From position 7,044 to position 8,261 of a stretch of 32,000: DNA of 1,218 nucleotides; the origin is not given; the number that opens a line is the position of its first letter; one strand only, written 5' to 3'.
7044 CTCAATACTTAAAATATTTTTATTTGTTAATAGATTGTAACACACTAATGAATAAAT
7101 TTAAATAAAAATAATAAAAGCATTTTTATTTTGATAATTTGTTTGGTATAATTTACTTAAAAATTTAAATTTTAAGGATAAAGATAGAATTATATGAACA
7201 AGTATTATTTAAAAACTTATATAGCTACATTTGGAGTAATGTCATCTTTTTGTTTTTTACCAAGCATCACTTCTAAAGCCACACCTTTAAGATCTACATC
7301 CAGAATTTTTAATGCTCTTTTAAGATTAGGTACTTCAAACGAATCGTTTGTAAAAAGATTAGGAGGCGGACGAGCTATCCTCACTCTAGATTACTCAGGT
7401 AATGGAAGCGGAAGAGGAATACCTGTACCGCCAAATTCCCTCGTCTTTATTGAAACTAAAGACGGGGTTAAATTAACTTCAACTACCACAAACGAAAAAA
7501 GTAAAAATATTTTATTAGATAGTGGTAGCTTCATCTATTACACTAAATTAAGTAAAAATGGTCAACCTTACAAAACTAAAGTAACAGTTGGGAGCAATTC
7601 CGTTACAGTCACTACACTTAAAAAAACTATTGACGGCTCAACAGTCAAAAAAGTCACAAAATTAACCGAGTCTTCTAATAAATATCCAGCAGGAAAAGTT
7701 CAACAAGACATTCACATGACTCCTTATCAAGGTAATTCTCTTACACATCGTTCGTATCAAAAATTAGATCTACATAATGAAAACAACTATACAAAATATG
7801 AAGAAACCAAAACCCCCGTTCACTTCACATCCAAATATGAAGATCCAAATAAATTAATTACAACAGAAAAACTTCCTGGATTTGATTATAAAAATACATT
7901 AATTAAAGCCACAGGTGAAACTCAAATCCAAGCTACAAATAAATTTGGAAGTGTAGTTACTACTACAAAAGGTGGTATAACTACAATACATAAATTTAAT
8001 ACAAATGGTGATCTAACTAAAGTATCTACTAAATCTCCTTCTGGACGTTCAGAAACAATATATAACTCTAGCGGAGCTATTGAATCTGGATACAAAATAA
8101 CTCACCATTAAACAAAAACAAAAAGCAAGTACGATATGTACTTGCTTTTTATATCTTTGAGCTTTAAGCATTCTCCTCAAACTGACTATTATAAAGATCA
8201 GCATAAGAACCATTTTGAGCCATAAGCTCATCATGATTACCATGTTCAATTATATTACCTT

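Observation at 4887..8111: Cluster of four paralogous secreted Thr/Gly/Asn-rich proteins with no recognisable domain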

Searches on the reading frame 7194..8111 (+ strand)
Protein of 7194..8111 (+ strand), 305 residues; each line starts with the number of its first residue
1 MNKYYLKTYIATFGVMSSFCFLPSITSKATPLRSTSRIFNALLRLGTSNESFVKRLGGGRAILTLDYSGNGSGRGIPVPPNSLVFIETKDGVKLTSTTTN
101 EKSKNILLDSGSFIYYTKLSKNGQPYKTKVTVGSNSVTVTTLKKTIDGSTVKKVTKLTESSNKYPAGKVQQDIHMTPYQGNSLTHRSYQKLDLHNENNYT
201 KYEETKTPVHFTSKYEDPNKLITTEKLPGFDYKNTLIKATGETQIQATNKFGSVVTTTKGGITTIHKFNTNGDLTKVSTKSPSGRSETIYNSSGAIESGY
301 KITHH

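Call 5: search_protein_families(library=pfam, proteins=[window:7194-8111:+], max_evalue=1)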
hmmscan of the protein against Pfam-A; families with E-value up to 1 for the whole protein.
window:7194-8111:+ (305 aa): 0 families

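Call 6: search_protein_families(library=ncbifam, proteins=[window:7194-8111:+], max_evalue=1)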
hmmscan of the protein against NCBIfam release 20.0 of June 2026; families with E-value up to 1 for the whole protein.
window:7194-8111:+ (305 aa): 0 families

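Call 77: search_protein_families(library=phrogs, proteins=[window:7194-8111:+], max_evalue=0.1)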
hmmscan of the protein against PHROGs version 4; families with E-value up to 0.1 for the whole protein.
window:7194-8111:+ (305 aa): 1 family
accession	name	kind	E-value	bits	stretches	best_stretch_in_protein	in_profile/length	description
phrog_19041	-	head and packaging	0.048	14.2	1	41-99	23-81/285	virion structural protein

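Call 78: search_protein_families(library=padloc, proteins=[window:7194-8111:+], max_evalue=0.1)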
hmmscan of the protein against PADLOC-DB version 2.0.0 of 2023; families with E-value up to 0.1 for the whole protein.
window:7194-8111:+ (305 aa): 0 families

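Call 80: predict_structure(alignment_id=A5)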
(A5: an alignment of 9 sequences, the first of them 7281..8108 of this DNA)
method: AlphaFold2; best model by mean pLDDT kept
length: 276 residues; sequences in the alignment: 9
mean_pLDDT: 86.4   pTM: 0.78
mean pLDDT of the five models: 86.4, 84.8, 84.6, 81.2, 79.1
residues with pLDDT >= 90: 143; 70-90: 103; 50-70: 26; < 50: 4
segments of 3 or more residues with pLDDT < 50: 1-4
pLDDT, mean of each block of 10 residues (from residue 1): 61 79 81 86 76 83 66 85 87 83 90 88 91 67 88 84 86 92 95 95 96 96 96 96 96 96 94 86
secondary structure, 60 per line:
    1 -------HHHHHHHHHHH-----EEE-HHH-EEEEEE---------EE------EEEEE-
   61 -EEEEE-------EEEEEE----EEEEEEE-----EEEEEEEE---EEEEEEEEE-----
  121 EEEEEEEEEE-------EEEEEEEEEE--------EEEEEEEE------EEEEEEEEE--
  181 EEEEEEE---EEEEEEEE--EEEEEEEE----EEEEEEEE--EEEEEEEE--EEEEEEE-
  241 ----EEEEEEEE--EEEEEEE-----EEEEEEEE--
elements in order: H8-18 E24-26 E32-37 E55-59 E62-66 E74-79 E84-90 E96-103 E107-115 E121-130 E138-147 E156-163 E170-178 E181-187 E191-198 E201-208 E213-220 E223-230 E233-239 E245-252 E255-261 E267-274

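Call 83: fold_search(model_id=the predicted structure, library=pdb)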
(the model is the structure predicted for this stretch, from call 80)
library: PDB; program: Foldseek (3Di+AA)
matches with E <= 10: 826; with E <= 0.001: 21
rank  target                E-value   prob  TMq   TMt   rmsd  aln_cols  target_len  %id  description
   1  1osp_O                2.3e-04  1.00  0.19  0.21  16.3       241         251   14  CRYSTAL STRUCTURE OF OUTER SURFACE PROTEIN A OF BORRELIA BURGDORFERI COMPLEXED WITH A MURINE MONOCLONAL ANTIBODY FAB (released 1997-04-21)
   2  6ais                  2.6e-04  1.00  0.19  0.21  16.3       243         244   16  Loop deletion mutant (deleting two residues) (released 2019-07-03)
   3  2af5                  2.6e-04  0.92  0.13  0.13  18.0       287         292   14  2.5A X-ray Structure of Engineered OspA protein (released 2006-08-01)
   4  7fjr                  3.4e-04  1.00  0.20  0.23  16.4       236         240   15  Structure of a mutant of OspA (released 2022-08-10)
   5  3ckg                  3.4e-04  1.00  0.20  0.22  16.9       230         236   16  The crystal structure of OspA deletion mutant (released 2009-01-27)
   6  7jwg_E                3.4e-04  0.99  0.18  0.19  17.0       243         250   16  OspA-Fab 221-7 complex structure (released 2021-09-08)
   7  2ol6                  4.3e-04  1.00  0.21  0.24  15.7       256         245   13  The crystal structure of OspA mutant (released 2007-12-11)
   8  7jwg_C                4.5e-04  0.99  0.18  0.20  16.4       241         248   16  OspA-Fab 221-7 complex structure (released 2021-09-08)
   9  6ics                  5.0e-04  0.99  0.19  0.20  14.7       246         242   14  Loop deletion mutant (deleting four residues) (released 2019-07-03)
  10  2pi3                  5.2e-04  1.00  0.29  0.32  13.1       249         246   11  The crystal structure of OspA mutant (released 2008-05-27)
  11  2g8c                  5.2e-04  1.00  0.20  0.22  16.3       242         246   15  Atomic-resolution crystal structure of Borrelia burgdorferi OspA via surface entropy reduction (released 2006-08-08)
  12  6j48                  5.5e-04  1.00  0.20  0.22  16.3       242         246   15  Glycine mutation on single layer beta-sheet of OspAsm1 (released 2019-03-06)
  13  2ol8                  5.7e-04  1.00  0.28  0.31  13.2       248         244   13  The crystal structure of OspA mutant (released 2007-12-11)
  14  2hkd                  6.0e-04  0.89  0.14  0.12  18.8       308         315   12  The crystal structure of engineered OSPA (released 2006-11-21)
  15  2oy1                  8.5e-04  1.00  0.29  0.32  13.0       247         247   12  The crystal structure of OspA mutant (released 2007-12-11)
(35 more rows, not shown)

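Call 108: fold_search(model_id=the predicted structure, library=viral)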
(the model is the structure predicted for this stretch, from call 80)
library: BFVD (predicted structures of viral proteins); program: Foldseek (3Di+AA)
matches with E <= 10: 652; with E <= 0.001: 0
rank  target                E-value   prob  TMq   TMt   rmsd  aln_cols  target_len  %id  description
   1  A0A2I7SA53            1.3e-03  1.00  0.23  0.17  18.2       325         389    6  (no name in the UniProt tables at hand)
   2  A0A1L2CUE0            1.6e-03  0.99  0.23  0.22  15.4       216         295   10  Uncharacterized protein [Pectobacterium phage vB_PcaM_CBB]
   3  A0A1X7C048            1.9e-03  0.51  0.13  0.10  24.3       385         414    8  (no name in the UniProt tables at hand)
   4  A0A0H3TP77            2.3e-03  0.85  0.17  0.16  17.1       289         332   11  (no name in the UniProt tables at hand)
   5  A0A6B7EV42            2.4e-03  0.97  0.23  0.20  16.6       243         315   12  (no name in the UniProt tables at hand)
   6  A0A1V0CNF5            5.2e-03  0.95  0.29  0.18  17.0       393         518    7  (no name in the UniProt tables at hand)
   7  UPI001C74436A         1.1e-02  0.96  0.22  0.07  30.1       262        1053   10  (no name look-up for this kind of identifier)
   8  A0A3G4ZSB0            1.4e-02  0.91  0.24  0.21  14.6       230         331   12  MORN repeat-containing protein [Edafosvirus sp.]
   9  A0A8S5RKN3            1.4e-02  0.35  0.16  0.09  27.4       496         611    8  Uncharacterized protein [virus sp. ct6GG30]
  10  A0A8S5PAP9            1.8e-02  1.00  0.40  0.21   9.1       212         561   11  Neck appendage protein [Siphoviridae sp. ctpoI7]
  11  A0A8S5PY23            1.8e-02  0.33  0.17  0.05  30.0       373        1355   10  Tail protein [Myoviridae sp. ctXwe21]
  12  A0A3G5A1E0            1.8e-02  0.98  0.18  0.12  12.7       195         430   15  MORN repeat-containing protein [Gaeavirus sp.]
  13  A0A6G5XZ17            1.8e-02  0.85  0.24  0.21  18.1       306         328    9  (no name in the UniProt tables at hand)
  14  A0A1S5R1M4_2          1.8e-02  0.60  0.23  0.09  16.8       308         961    9  Putative tail fiber protein [Pseudomonas phage phiPMW]
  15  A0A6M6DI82            2.1e-02  1.00  0.28  0.30  16.4       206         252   11  (no name in the UniProt tables at hand)
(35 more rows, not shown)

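Call 114: search_solved_structures(query=A5, max_evalue=10)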
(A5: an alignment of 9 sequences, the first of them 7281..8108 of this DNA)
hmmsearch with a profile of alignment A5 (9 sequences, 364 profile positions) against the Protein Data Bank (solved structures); distinct sequences matched with E-value up to 10: 4.
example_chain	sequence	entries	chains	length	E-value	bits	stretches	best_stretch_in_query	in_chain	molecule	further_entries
3imo_A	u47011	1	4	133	0.4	12.7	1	217-265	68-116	Integron cassette protein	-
8qjc_A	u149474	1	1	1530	2.2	10.2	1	172-251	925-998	T6SS-associated Rhs core and toxin domain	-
8qjd_A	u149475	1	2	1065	2.7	9.9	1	172-251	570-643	Salmonella bongori Rhs core domain (residues 360-1420)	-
8qjb_A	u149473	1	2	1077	2.8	9.9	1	172-251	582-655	T6SS-associated Rhs core domain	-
